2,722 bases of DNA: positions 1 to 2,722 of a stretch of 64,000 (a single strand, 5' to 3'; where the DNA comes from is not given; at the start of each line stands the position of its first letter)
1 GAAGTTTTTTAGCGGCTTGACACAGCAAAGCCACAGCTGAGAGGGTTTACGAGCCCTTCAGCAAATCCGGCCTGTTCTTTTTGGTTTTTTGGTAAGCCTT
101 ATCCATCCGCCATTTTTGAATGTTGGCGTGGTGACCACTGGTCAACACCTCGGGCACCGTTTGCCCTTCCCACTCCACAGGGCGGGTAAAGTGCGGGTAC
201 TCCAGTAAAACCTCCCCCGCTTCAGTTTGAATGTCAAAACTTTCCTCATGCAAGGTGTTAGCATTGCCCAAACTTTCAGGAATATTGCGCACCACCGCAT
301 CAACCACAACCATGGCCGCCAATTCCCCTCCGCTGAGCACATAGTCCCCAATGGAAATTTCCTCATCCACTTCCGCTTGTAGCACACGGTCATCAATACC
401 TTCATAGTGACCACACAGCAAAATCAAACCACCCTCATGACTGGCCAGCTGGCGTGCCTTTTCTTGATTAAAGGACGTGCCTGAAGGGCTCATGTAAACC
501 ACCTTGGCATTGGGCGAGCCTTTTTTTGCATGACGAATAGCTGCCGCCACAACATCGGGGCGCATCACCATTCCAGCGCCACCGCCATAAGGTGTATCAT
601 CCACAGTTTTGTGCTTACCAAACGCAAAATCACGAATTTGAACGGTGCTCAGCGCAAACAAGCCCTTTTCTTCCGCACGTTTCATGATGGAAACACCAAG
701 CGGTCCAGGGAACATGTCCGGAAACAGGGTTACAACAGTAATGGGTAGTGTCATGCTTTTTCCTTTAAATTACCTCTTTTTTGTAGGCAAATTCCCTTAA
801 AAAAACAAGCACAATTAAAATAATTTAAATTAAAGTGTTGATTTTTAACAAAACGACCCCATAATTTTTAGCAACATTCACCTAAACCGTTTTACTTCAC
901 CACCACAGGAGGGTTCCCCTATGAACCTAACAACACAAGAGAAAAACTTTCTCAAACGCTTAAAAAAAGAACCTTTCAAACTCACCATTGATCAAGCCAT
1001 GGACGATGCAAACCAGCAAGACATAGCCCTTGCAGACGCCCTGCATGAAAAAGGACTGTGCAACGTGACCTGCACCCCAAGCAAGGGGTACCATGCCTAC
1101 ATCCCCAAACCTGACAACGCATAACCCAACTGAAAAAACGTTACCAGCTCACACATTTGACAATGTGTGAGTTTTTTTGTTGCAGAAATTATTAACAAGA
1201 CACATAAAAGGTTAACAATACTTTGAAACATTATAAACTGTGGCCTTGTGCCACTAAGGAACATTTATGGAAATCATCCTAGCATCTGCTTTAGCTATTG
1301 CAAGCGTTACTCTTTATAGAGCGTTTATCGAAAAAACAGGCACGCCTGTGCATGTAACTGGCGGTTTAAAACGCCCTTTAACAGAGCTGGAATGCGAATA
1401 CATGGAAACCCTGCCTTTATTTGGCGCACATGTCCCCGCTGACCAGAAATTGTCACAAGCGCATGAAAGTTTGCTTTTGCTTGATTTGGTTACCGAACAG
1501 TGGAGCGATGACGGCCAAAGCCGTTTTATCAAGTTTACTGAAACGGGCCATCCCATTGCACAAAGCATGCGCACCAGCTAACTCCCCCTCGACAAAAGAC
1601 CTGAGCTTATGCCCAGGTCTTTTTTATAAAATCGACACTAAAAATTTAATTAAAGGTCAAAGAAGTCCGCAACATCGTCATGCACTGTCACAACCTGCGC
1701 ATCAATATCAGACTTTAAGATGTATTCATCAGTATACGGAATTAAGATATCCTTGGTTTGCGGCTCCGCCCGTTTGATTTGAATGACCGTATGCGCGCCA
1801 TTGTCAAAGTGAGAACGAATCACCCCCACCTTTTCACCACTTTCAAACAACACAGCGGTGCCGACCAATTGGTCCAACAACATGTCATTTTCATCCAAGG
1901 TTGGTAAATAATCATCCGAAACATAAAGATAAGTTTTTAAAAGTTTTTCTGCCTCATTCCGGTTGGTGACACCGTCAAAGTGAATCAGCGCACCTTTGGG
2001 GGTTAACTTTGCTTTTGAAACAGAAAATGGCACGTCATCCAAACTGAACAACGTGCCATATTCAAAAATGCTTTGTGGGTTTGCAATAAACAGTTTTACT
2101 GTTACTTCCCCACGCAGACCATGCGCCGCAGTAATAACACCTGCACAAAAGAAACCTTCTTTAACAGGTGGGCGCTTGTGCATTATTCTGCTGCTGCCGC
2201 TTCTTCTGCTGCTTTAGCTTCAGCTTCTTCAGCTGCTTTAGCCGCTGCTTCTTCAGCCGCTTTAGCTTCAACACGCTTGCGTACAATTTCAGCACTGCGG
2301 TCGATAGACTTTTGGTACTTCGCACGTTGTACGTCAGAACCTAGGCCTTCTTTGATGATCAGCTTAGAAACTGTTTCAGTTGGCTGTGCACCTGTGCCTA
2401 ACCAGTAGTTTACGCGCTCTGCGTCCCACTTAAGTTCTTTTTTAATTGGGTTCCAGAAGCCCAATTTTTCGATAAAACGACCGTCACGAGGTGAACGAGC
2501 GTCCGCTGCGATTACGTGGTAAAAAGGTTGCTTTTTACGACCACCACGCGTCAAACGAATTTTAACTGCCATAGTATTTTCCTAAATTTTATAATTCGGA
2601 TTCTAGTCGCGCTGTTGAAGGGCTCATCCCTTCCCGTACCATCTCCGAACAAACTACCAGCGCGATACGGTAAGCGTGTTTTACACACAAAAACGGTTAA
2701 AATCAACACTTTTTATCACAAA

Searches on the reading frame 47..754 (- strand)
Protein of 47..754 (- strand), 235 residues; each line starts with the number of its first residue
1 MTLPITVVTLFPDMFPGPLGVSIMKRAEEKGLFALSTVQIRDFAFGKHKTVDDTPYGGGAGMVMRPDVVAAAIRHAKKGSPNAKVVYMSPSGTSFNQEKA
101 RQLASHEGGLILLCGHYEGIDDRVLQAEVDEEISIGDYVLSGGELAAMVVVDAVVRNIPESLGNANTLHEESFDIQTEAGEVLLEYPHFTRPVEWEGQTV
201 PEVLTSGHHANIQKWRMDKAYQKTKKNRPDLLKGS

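Call 28: search_protein_families(library=pfam, proteins=[window:50-754:-], max_evalue=0.001)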
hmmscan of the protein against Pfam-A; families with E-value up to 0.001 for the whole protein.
window:50-754:- (235 aa): 1 family
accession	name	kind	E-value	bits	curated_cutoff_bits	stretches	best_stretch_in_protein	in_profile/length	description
PF01746.26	tRNA_m1G_MT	-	1.8e-56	191.4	27.3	1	24-229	1-195/195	tRNA (Guanine-1)-methyltransferase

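Call 86: find_encoding_contigs(protein=window:47-754:-, flank=10000, max_places=2)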
Protein window:47-754:- (235 aa): 22 contigs read that carry it; 2 places shown.
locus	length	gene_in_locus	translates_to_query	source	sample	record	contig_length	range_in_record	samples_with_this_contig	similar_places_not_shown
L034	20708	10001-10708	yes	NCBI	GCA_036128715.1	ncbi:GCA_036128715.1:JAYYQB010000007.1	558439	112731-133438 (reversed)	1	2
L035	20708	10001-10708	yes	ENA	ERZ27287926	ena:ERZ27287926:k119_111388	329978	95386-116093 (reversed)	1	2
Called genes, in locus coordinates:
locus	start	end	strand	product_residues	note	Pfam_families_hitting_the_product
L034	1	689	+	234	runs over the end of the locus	PF06764:DUF1223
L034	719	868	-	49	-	-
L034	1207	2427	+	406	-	PF02646:RmuC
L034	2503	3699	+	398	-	PF00155:Aminotran_1_2, PF01041:DegT_DnrJ_EryC1, PF01053:Cys_Met_Meta_PP (weak)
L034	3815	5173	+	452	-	PF02881:SRP54_N, PF00448:SRP54, PF02978:SRP_SPB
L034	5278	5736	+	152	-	-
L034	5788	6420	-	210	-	-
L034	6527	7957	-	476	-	PF00875:DNA_photolyase, PF03441:FAD_binding_7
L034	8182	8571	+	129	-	PF00886:Ribosomal_S16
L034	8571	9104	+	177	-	PF01782:RimM, PF05239:PRC (weak), PF24986:PRC_RimM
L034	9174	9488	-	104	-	-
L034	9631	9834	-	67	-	-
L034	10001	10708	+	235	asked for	PF01746:tRNA_m1G_MT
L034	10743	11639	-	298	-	-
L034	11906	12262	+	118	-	PF01245:Ribosomal_L19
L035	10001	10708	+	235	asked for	PF01746:tRNA_m1G_MT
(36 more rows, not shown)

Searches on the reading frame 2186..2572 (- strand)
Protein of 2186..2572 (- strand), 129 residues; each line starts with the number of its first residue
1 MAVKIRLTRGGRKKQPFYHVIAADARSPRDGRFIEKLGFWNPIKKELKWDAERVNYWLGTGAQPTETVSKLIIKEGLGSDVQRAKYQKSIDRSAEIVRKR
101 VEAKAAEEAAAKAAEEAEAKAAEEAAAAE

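Call 28: search_protein_families(library=pfam, proteins=[window:2186-2572:-], max_evalue=0.001)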
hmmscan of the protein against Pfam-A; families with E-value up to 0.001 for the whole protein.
window:2186-2572:- (129 aa): 1 family
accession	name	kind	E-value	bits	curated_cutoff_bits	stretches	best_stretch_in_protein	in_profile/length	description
PF00886.24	Ribosomal_S16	-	7.3e-27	93.5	27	1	9-65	1-62/62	Ribosomal protein S16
